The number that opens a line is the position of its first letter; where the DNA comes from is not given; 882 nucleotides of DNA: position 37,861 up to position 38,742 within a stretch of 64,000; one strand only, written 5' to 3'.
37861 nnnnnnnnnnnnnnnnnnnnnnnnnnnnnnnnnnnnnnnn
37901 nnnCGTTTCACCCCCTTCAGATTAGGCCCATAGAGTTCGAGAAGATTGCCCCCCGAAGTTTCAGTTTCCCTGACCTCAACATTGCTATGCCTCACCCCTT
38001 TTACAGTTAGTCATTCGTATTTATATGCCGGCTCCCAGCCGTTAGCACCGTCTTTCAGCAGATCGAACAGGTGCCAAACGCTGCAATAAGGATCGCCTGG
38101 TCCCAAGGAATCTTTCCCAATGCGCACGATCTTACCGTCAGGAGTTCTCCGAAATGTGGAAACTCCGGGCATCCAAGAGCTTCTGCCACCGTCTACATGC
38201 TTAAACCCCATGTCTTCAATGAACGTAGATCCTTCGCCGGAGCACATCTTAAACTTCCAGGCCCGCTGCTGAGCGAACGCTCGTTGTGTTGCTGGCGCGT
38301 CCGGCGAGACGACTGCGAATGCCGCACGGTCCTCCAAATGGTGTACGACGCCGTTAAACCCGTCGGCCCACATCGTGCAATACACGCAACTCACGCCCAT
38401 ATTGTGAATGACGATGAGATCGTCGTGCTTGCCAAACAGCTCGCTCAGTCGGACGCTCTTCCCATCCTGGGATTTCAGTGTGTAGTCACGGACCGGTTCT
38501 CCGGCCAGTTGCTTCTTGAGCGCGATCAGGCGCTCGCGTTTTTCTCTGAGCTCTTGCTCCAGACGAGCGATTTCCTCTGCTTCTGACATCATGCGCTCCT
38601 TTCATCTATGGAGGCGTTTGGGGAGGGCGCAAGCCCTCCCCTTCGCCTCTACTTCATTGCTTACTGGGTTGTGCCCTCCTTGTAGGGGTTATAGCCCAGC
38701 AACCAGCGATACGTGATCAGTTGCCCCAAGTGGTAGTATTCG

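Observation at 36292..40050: Stress/detox islet: four DinB-family paralogs plus DUF899 thioredoxin-like, VOC and ankyrin genes, all co-oriented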

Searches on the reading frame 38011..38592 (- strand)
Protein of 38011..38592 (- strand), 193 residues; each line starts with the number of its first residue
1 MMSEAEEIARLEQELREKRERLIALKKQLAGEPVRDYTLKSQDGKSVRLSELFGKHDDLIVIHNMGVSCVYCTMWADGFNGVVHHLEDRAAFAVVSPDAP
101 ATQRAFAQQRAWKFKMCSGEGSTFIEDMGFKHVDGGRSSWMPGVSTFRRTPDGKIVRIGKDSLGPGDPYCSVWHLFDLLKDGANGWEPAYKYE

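Call 3: search_protein_families(library=pfam, proteins=[window:38011-38592:-], max_evalue=0.01)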
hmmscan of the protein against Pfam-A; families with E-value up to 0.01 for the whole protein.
window:38011-38592:- (193 aa): 3 families
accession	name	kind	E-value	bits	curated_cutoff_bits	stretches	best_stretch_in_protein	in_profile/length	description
PF05988.18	DUF899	-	6.6e-18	65.6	27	1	11-183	22-208/224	Bacterial protein of unknown function (DUF899)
PF00578.27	AhpC-TSA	-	2.7e-11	43.9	26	1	31-155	2-121/124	AhpC/TSA family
PF08534.16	Redoxin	-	6.6e-06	26.4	26.6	1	30-147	2-122/148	Redoxin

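Call 24: search_solved_structures(query=window:38011-38592:-, max_evalue=1)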
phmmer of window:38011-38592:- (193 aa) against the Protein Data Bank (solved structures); distinct sequences matched with E-value up to 1: 11.
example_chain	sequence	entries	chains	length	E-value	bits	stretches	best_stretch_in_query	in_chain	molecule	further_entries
2a4v_A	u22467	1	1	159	0.0042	20.2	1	30-133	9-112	Peroxiredoxin DOT5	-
5epf_A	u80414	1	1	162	0.021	17.9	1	30-142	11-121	Peroxiredoxin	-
2cx3_A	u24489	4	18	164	0.041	17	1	31-155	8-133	bacterioferritin comigratory protein | Thiol peroxidase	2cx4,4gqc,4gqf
2yp6_A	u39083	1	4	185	0.075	16.1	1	7-56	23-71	THIOREDOXIN FAMILY PROTEIN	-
2xpd_A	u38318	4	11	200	0.079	16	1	26-108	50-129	THIOL PEROXIDASE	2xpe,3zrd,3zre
4hqz_A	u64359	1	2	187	0.083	16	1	12-56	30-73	Thioredoxin family protein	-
5mqf_R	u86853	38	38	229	0.15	15.1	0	4-60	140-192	Spliceosome-associated protein CWC15 homolog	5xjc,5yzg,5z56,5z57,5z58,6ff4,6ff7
2yjh_A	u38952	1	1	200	0.45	13.6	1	26-108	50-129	THIOL PEROXIDASE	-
5c04_A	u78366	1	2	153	0.54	13.3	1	31-118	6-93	Putative peroxiredoxin MT2298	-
7l6z_A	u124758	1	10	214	0.69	13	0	141-187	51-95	Peptidyl-prolyl cis-trans isomerase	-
3kcm_A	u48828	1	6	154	0.74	12.9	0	30-63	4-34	Thioredoxin family protein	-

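Call 39: find_homologous_proteins(query=window:38011-38592:-, max_evalue=0.00001)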
Query window:38011-38592:- (193 aa): 2060 proteins with E <= 0.00001 among 2182 candidates; the best 120 are listed.
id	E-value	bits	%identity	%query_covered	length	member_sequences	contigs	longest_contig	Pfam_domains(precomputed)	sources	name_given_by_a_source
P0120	2.6e-127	440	98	100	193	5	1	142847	PF08534.17,PF00578.28,PF05988.19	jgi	jgi:predicted dithiol-disulfide oxidoreductase (DUF899 family)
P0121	2.8e-90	320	72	97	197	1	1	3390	PF08534.17,PF00578.28,PF05988.19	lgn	-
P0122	5.2e-88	312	72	97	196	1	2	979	PF08534.17,PF00578.28,PF05988.19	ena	-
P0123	7.5e-86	305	70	96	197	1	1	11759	PF00578.28,PF05988.19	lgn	-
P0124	8.5e-81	289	64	97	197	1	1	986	PF08534.17,PF00578.28,PF05988.19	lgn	-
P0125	4.1e-79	283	63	97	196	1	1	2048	PF08534.17,PF00578.28,PF05988.19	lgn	-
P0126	1.4e-78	281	63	97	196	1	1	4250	PF08534.17,PF00578.28,PF05988.19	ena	-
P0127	1.2e-75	272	62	97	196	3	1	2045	PF00578.28,PF05988.19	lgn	-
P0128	3.6e-75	270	61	97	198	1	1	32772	PF00578.28,PF05988.19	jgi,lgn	-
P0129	1.2e-74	268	61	97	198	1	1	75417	PF00578.28,PF05988.19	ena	-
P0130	3.8e-74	267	64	97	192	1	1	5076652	PF08534.17,PF00578.28,PF05988.19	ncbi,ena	-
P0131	5.0e-74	266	58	97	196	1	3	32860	PF08534.17,PF00578.28,PF05988.19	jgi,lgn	jgi:predicted dithiol-disulfide oxidoreductase (DUF899 family)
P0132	2.2e-73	264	64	97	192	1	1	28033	PF08534.17,PF00578.28,PF05988.19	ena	-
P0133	4.9e-73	263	64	96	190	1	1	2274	PF00578.28,PF05988.19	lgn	-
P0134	9.1e-73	262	62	96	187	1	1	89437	PF00578.28,PF05988.19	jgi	jgi:predicted dithiol-disulfide oxidoreductase (DUF899 family)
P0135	1.0e-72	262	58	97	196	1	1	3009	PF00578.28,PF05988.19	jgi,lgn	jgi:predicted dithiol-disulfide oxidoreductase (DUF899 family)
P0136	4.6e-72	260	60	97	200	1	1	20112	PF00578.28,PF05988.19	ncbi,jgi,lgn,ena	-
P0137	7.4e-72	259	60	97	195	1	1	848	PF00578.28,PF05988.19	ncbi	-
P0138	1.5e-71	258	60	96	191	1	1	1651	PF08534.17,PF00578.28,PF05988.19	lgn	-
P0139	5.1e-71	257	63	96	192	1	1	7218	PF08534.17,PF00578.28,PF05988.19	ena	-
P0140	5.7e-71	256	63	97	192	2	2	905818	PF00578.28,PF05988.19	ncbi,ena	-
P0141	6.9e-71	256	63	96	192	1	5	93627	PF08534.17,PF00578.28,PF05988.19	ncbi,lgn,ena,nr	ncbi:MAG: DUF899 family protein [Candidatus Poribacteria bacterium]|nr:DUF899 family protein [Candid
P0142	7.4e-71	256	62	97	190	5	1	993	PF00578.28,PF05988.19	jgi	jgi:predicted dithiol-disulfide oxidoreductase (DUF899 family)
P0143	8.6e-71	256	57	96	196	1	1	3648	PF08534.17,PF00578.28,PF05988.19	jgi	jgi:predicted dithiol-disulfide oxidoreductase (DUF899 family)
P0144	1.5e-70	255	61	97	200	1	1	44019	PF08534.17,PF00578.28,PF05988.19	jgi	jgi:predicted dithiol-disulfide oxidoreductase (DUF899 family)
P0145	1.7e-70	255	62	97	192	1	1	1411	PF08534.17,PF00578.28,PF05988.19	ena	-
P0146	1.9e-70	255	61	96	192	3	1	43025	PF08534.17,PF00578.28,PF05988.19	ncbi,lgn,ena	-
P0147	2.2e-70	255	60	97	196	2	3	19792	PF00578.28,PF05988.19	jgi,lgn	-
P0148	4.7e-70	253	62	97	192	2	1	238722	PF00578.28,PF05988.19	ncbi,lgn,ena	-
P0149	5.8e-70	253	58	97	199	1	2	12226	PF00578.28,PF05988.19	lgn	-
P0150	8.8e-70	253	58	97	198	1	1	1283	PF00578.28,PF05988.19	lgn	-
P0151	9.6e-70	252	59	96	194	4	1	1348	PF08534.17,PF00578.28,PF05988.19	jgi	-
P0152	1.4e-69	252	61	90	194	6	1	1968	PF00578.28,PF05988.19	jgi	jgi:predicted dithiol-disulfide oxidoreductase (DUF899 family)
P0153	2.7e-69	251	59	98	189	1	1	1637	PF00578.28,PF05988.19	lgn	-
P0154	3.7e-69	251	62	96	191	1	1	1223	PF08534.17,PF00578.28,PF05988.19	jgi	jgi:predicted dithiol-disulfide oxidoreductase (DUF899 family)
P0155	3.9e-69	250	61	97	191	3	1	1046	PF00578.28,PF05988.19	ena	-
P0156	4.3e-69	250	58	96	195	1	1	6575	PF00578.28,PF05988.19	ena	-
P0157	5.7e-69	250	58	99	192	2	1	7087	PF00578.28,PF05988.19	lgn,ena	-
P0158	9.3e-69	249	60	97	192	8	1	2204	PF08534.17,PF00578.28,PF05988.19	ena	-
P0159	9.4e-69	249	59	97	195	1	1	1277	PF00578.28,PF05988.19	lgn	-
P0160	9.6e-69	249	60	97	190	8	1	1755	PF00578.28,PF05988.19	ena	-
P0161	1.0e-68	249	59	97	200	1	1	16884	PF08534.17,PF00578.28,PF05988.19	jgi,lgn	-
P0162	1.4e-68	249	58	99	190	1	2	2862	PF08534.17,PF00578.28,PF05988.19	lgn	-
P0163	1.7e-68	248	57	99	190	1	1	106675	PF00578.28,PF05988.19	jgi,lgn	jgi:predicted dithiol-disulfide oxidoreductase (DUF899 family)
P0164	2.0e-68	248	60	96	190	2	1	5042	PF00578.28,PF05988.19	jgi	jgi:predicted dithiol-disulfide oxidoreductase (DUF899 family)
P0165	2.3e-68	248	58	96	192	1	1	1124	PF08534.17,PF00578.28,PF05988.19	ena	-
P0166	3.2e-68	247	59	97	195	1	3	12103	PF00578.28,PF05988.19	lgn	-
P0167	3.2e-68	247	61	97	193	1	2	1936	PF00578.28,PF05988.19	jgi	jgi:predicted dithiol-disulfide oxidoreductase (DUF899 family)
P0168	3.3e-68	247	57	98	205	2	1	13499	PF08534.17,PF00578.28,PF05988.19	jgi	jgi:predicted dithiol-disulfide oxidoreductase (DUF899 family)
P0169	3.3e-68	247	57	97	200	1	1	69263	PF08534.17,PF00578.28,PF05988.19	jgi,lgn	jgi:predicted dithiol-disulfide oxidoreductase (DUF899 family)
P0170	3.8e-68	247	61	90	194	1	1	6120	PF00578.28,PF05988.19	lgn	-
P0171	4.5e-68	247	62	96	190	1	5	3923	PF08534.17,PF00578.28,PF05988.19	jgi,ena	-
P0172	5.9e-68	247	59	99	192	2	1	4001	PF08534.17,PF00578.28,PF05988.19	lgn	-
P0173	6.6e-68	246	59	98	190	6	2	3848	PF00578.28,PF05988.19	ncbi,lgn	ncbi:MAG TPA: DUF899 family protein [Candidatus Eisenbacteria bacterium]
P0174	6.6e-68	246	61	96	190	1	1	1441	PF00578.28,PF05988.19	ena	-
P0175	7.2e-68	246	60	97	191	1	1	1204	PF00578.28,PF05988.19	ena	-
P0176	7.9e-68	246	59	90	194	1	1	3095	PF00578.28,PF05988.19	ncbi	ncbi:MAG: DUF899 family protein [Limisphaerales bacterium]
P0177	1.1e-67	246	58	96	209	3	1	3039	PF00578.28,PF05988.19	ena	-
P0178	1.1e-67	246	59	90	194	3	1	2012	PF00578.28,PF05988.19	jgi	jgi:predicted dithiol-disulfide oxidoreductase (DUF899 family)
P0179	1.2e-67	246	59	97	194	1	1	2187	PF08534.17,PF00578.28,PF05988.19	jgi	jgi:predicted dithiol-disulfide oxidoreductase (DUF899 family)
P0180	2.0e-67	245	55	97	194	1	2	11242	PF08534.17,PF00578.28,PF05988.19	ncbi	ncbi:MAG: DUF899 family protein [candidate division Zixibacteria bacterium]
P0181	2.3e-67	245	57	99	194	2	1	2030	PF08534.17,PF00578.28,PF05988.19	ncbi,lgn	ncbi:MAG: DUF899 family protein [bacterium]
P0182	2.6e-67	245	59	97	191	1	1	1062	PF08534.17,PF00578.28,PF05988.19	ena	-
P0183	2.6e-67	245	59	91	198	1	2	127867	PF00578.28,PF05988.19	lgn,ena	-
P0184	2.7e-67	244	55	97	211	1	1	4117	PF00578.28,PF05988.19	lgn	-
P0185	3.1e-67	244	60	96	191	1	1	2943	PF00578.28,PF05988.19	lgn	-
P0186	3.2e-67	244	58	99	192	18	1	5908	PF00578.28,PF05988.19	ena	-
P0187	3.3e-67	244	60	97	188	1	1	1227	PF00578.28,PF05988.19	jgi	-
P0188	3.7e-67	244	56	97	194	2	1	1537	PF00578.28,PF05988.19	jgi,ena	-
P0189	3.8e-67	244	59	99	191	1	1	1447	PF00578.28,PF05988.19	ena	-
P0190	3.9e-67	244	58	97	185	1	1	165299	PF00578.28,PF05988.19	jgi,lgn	-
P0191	5.4e-67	244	56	99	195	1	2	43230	PF00578.28,PF05988.19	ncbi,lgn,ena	-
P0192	5.5e-67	243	57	97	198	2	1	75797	PF00578.28,PF05988.19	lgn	-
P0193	5.8e-67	243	60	96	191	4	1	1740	PF00578.28,PF05988.19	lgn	-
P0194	6.4e-67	243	57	97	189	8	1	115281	PF00578.28,PF05988.19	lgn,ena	-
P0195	6.8e-67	243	58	97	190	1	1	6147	PF00578.28,PF05988.19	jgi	jgi:predicted dithiol-disulfide oxidoreductase (DUF899 family)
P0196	7.0e-67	243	58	97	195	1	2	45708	PF00578.28,PF05988.19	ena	-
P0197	7.9e-67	243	60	87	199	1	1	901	PF00578.28,PF05988.19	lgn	-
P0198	1.2e-66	242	59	96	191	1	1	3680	PF00578.28,PF05988.19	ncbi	-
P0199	1.3e-66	242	58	98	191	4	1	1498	PF08534.17,PF00578.28,PF05988.19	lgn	-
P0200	1.5e-66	242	57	97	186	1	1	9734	PF00578.28,PF05988.19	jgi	jgi:predicted dithiol-disulfide oxidoreductase (DUF899 family)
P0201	1.5e-66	242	57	98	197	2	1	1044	PF08534.17,PF00578.28,PF05988.19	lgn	-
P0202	1.6e-66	242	57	97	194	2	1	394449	PF08534.17,PF00578.28,PF05988.19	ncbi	-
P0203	1.6e-66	242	59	93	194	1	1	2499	PF00578.28,PF05988.19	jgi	jgi:predicted dithiol-disulfide oxidoreductase (DUF899 family)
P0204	1.7e-66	242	56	99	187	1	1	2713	PF00578.28,PF05988.19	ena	-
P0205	2.0e-66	242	60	96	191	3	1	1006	PF00578.28,PF05988.19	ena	-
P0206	2.0e-66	242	59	98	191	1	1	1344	PF00578.28,PF05988.19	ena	-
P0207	2.2e-66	241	58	97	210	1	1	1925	PF00578.28,PF05988.19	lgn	-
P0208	2.2e-66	241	60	97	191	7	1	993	PF08534.17,PF00578.28,PF05988.19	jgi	jgi:predicted dithiol-disulfide oxidoreductase (DUF899 family)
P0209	2.8e-66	241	56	96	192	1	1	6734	PF00578.28,PF05988.19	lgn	-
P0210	3.3e-66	241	58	96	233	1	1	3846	PF08534.17,PF00578.28,PF05988.19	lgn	-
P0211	3.3e-66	241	55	97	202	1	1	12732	PF08534.17,PF00578.28,PF05988.19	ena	-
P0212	3.5e-66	241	56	97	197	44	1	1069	PF00578.28,PF05988.19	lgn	-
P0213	4.0e-66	241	54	96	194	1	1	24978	PF08534.17,PF00578.28,PF05988.19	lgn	-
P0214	4.6e-66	240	58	96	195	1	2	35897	PF08534.17,PF00578.28,PF05988.19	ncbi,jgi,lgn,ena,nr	ncbi:MAG: DUF899 domain-containing protein [Armatimonadetes bacterium]|nr:DUF899 domain-containing p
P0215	4.6e-66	240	57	97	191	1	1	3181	PF00578.28,PF05988.19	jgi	jgi:predicted dithiol-disulfide oxidoreductase (DUF899 family)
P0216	5.7e-66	240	59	96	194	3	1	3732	PF08534.17,PF00578.28,PF05988.19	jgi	jgi:predicted dithiol-disulfide oxidoreductase (DUF899 family)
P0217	5.9e-66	240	57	99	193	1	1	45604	PF00578.28,PF05988.19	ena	-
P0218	6.0e-66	240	58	97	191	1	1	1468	PF00578.28,PF05988.19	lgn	-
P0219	6.1e-66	240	57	96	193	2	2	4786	PF00578.28,PF05988.19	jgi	jgi:predicted dithiol-disulfide oxidoreductase (DUF899 family)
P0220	6.2e-66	240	58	96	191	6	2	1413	PF00578.28,PF05988.19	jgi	jgi:predicted dithiol-disulfide oxidoreductase (DUF899 family)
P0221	6.2e-66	240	57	96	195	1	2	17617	PF00578.28,PF05988.19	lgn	-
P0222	7.8e-66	240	57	96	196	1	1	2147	PF00578.28,PF05988.19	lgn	-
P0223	8.0e-66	240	56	97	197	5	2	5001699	PF00578.28,PF05988.19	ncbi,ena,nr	ncbi:MAG: DUF899 family protein [Caldilineaceae bacterium]|nr:DUF899 family protein [Caldilineaceae 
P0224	8.9e-66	240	57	99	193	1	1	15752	PF00578.28,PF05988.19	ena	-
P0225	9.8e-66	239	56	96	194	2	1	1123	PF08534.17,PF00578.28,PF05988.19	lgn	-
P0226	1.2e-65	239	58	91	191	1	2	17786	PF00578.28,PF05988.19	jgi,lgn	jgi:predicted dithiol-disulfide oxidoreductase (DUF899 family)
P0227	1.2e-65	239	60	96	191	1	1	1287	PF08534.17,PF00578.28,PF05988.19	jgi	-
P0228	1.3e-65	239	61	96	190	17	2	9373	PF08534.17,PF00578.28,PF05988.19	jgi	jgi:predicted dithiol-disulfide oxidoreductase (DUF899 family)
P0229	1.4e-65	239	56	97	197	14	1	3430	PF00578.28,PF05988.19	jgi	-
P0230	1.4e-65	239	59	96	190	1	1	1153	PF00578.28,PF05988.19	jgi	jgi:predicted dithiol-disulfide oxidoreductase (DUF899 family)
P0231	1.5e-65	239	58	96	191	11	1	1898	PF00578.28,PF05988.19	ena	-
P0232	1.7e-65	239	57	97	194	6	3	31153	PF08534.17,PF00578.28,PF05988.19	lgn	-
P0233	1.7e-65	239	57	97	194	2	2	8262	PF08534.17,PF00578.28,PF05988.19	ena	-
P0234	1.7e-65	239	57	97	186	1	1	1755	PF00578.28,PF05988.19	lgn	-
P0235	1.8e-65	239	61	96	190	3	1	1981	PF00578.28,PF05988.19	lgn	-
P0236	1.8e-65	239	59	87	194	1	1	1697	PF00578.28,PF05988.19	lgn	-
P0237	1.9e-65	238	59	96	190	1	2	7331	PF00578.28,PF05988.19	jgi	jgi:predicted dithiol-disulfide oxidoreductase (DUF899 family)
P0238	1.9e-65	238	59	96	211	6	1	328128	PF00578.28,PF05988.19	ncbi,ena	-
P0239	2.1e-65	238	55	96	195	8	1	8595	PF00578.28,PF05988.19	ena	-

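Call 40: find_encoding_contigs(protein=P0123, flank=5000, max_places=2)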
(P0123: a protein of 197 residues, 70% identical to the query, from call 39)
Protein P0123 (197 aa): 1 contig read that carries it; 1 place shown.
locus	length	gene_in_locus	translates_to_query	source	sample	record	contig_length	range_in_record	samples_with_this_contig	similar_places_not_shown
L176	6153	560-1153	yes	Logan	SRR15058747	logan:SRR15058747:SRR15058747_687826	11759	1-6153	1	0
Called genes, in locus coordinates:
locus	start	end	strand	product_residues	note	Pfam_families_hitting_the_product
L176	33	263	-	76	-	PF02586:SRAP (weak)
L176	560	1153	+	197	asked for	PF05988:DUF899, PF00578:AhpC-TSA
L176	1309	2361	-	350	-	PF00308:Bac_DnaA, PF00004:AAA, PF01695:IstB_IS21 (weak), PF13401:AAA_22 (faint), PF08299:Bac_DnaA_C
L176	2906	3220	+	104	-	PF01527:HTH_Tnp_1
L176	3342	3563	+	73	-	PF00665:rve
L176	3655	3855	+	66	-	PF13683:rve_3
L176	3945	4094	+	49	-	-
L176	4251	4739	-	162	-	-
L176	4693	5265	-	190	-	PF00400:WD40, PF23381:Beta-prop_IFT122_1st (weak)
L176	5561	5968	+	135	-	-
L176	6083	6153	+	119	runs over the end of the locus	-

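Call 41: find_encoding_contigs(protein=P0130, flank=5000, max_places=2)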
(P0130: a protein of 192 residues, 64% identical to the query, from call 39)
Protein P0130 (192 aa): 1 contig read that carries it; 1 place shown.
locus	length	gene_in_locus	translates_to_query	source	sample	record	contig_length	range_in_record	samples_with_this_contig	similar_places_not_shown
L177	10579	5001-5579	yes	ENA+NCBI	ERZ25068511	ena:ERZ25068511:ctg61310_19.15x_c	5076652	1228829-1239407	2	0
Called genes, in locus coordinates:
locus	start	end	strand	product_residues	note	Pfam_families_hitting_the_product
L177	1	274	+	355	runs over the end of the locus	PF04055:Radical_SAM, PF19288:CofH_C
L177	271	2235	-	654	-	PF13624:SurA_N_3 (weak), PF13145:Rotamase_2, PF13616:Rotamase_3, PF00639:Rotamase, PF13145:Rotamase_2 (weak)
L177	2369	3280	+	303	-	PF07934:OGG_N, PF00730:HhH-GPD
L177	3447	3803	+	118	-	-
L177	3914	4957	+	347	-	PF00534:Glycos_transf_1, PF13692:Glyco_trans_1_4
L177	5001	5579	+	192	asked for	PF05988:DUF899, PF08534:Redoxin (weak), PF00578:AhpC-TSA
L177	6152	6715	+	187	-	PF04255:DUF433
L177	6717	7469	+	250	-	PF13455:MUG113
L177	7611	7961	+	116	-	-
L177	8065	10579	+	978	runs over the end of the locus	PF01565:FAD_binding_4, PF02913:FAD-oxidase_C, PF13183:Fer4_8, PF13534:Fer4_17, PF02754:CCG (weak)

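Call 42: find_encoding_contigs(protein=P0223, flank=5000, max_places=2)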
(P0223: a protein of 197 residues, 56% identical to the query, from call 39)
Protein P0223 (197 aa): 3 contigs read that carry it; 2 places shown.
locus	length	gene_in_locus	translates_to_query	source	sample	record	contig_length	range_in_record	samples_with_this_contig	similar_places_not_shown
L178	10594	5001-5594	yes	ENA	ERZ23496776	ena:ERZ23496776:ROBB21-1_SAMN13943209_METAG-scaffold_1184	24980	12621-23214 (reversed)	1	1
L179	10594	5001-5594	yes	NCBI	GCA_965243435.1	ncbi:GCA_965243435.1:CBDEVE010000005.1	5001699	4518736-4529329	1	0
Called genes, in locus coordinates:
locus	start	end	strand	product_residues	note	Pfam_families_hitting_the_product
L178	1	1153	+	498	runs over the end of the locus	PF00884:Sulfatase, PF01663:Phosphodiest, PF16347:SGSH_C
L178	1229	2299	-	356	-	PF02492:cobW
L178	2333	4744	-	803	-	-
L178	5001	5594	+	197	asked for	PF05988:DUF899, PF00578:AhpC-TSA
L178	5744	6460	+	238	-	PF07929:PRiA4_ORF3 (weak)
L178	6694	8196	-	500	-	PF13173:AAA_14, PF13635:DUF4143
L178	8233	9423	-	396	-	PF13784:Fic_N, PF02661:Fic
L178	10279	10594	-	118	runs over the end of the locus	PF00453:Ribosomal_L20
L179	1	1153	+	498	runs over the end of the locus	PF00884:Sulfatase, PF01663:Phosphodiest (weak), PF16347:SGSH_C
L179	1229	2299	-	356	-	PF02492:cobW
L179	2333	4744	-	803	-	-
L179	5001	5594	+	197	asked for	PF05988:DUF899, PF00578:AhpC-TSA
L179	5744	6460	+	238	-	PF07929:PRiA4_ORF3 (weak)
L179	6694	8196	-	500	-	PF13173:AAA_14, PF13635:DUF4143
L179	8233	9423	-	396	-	PF13784:Fic_N, PF02661:Fic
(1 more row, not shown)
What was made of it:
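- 38011..38592 (-): Short DUF899 protein (193 aa) with a peroxiredoxin/thioredoxin fold and an invariant C69-x-x-C72. It stands alone in three other genomes (calls 40-42).
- DUF899 homologues are single genes in three (calls 40-42).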

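Call 49: search_protein_families(library=ncbifam, proteins=[window:38011-38592:-], max_evalue=0.01)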
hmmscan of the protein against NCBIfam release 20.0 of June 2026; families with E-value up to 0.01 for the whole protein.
window:38011-38592:- (193 aa): 2 families
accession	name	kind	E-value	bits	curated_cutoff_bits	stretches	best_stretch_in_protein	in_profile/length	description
NF053650.1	PerredPrxQDein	equivalog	0.00015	21.8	260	1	36-157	3-124/148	thioredoxin-dependent peroxiredoxin PrxQ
NF006960.0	PRK09437.1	equivalog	0.0004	20.3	140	1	30-129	6-104/156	thioredoxin-dependent thiol peroxidase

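Call 58: predict_structure(alignment_id=A4)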
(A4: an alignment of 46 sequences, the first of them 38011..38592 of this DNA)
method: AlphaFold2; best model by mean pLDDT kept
length: 193 residues; sequences in the alignment: 46
mean_pLDDT: 91.6   pTM: 0.88
mean pLDDT of the five models: 91.6, 91.5, 90.0, 89.5, 87.6
residues with pLDDT >= 90: 136; 70-90: 54; 50-70: 3; < 50: 0
segments of 3 or more residues with pLDDT < 50: none
pLDDT, mean of each block of 10 residues (from residue 1): 94 94 87 94 96 97 90 88 93 96 94 95 96 89 95 95 78 88 86 74
secondary structure, 60 per line:
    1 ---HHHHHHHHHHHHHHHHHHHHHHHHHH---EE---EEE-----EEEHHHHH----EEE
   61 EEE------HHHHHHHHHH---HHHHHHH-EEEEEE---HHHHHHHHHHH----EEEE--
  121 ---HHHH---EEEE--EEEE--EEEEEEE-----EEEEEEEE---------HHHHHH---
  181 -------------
elements in order: H4-29 E38-40 E46-48 H49-53 E58-63 H70-79 H83-89 E91-96 H100-110 E115-118 H124-127 E131-134 E137-140 E143-149 E155-162 H172-177
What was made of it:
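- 38011..38592 (-): The model has pLDDT 91.6 (call 58).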

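Call 61: fold_search(model_id=the predicted structure, library=pdb)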
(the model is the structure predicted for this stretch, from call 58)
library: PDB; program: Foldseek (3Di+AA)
matches with E <= 10: 1215; with E <= 0.001: 578
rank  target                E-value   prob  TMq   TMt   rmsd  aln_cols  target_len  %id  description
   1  2a4v                  2.0e-09  1.00  0.56  0.68   3.7       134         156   23  Crystal Structure of a truncated mutant of yeast nuclear thiol peroxidase (released 2006-03-14)
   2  5epf                  8.6e-09  1.00  0.55  0.68   3.1       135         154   24  Crystal structure of Peroxidoxin BcpB from Mycobacterium tuberculosis (released 2015-12-02)
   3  9a4d_B                1.4e-08  1.00  0.58  0.69   3.9       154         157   20  Integrative model of ACKA-BCP by crosslinking MS and deep learning (released 2024-09-18)
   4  4x1u_A                1.0e-07  1.00  0.57  0.69   3.2       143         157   17  The structure of AhpE from Mycobacterium tuberculosis revisited (released 2016-07-27)
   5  1xxu_A                1.7e-07  1.00  0.57  0.71   3.2       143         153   19  Crystal Structure of AhpE from Mycrobacterium tuberculosis, a 1-Cys peroxiredoxin (released 2005-02-22)
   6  3drn_A                1.7e-07  1.00  0.56  0.69   2.9       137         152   18  The crystal structure of Bcp1 from Sulfolobus Sulfataricus (released 2009-04-14)
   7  5id2_A                1.8e-07  1.00  0.57  0.71   3.1       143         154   18  Asymmetry in the active site of Mycobacterium tuberculosis AhpE upon exposure to Mycothiol (released 2016-08-03)
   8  4x1u_B                2.3e-07  1.00  0.57  0.68   3.2       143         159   18  The structure of AhpE from Mycobacterium tuberculosis revisited (released 2016-07-27)
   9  5id2_D                3.4e-07  1.00  0.58  0.70   3.1       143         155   18  Asymmetry in the active site of Mycobacterium tuberculosis AhpE upon exposure to Mycothiol (released 2016-08-03)
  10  3me7_A                3.4e-07  1.00  0.54  0.60   4.2       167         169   17  Crystal structure of putative electron transport protein aq_2194 from Aquifex aeolicus VF5 (released 2010-04-14)
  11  3hjp_A                3.6e-07  1.00  0.56  0.67   3.2       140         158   18  The crystal structure of Bcp4 from Sulfolobus Solfataricus (released 2010-05-26)
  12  4xih_A                3.9e-07  1.00  0.61  0.76   3.2       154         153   18  Crystal structure of the R116A mutant AhpE from Mycobacterium tuberculosis (released 2016-06-29)
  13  5id2_B                4.1e-07  1.00  0.57  0.69   3.2       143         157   18  Asymmetry in the active site of Mycobacterium tuberculosis AhpE upon exposure to Mycothiol (released 2016-08-03)
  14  1xvw_B                4.1e-07  1.00  0.53  0.63   3.8       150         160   18  Crystal Structure of AhpE from Mycobacterium tuberculosis, a 1-Cys peroxiredoxin (released 2005-02-22)
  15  2yjh                  4.4e-07  1.00  0.56  0.65   3.3       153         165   16  Thiol Peroxidase from Yersinia Psuedotuberculosis, inactive mutant C61S (released 2012-03-14)
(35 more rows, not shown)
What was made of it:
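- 38011..38592 (-): The nearest folds are BCP and AhpE (call 61).
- On DUF899 (PF05988): The fold model has pLDDT 91.6 (call 58), and the nearest structures are BCP and AhpE (call 61).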

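Call 72: search_protein_families(library=padloc, proteins=[window:38011-38592:-], max_evalue=0.001)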
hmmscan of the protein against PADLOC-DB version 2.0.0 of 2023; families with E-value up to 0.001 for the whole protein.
window:38011-38592:- (193 aa): 0 families
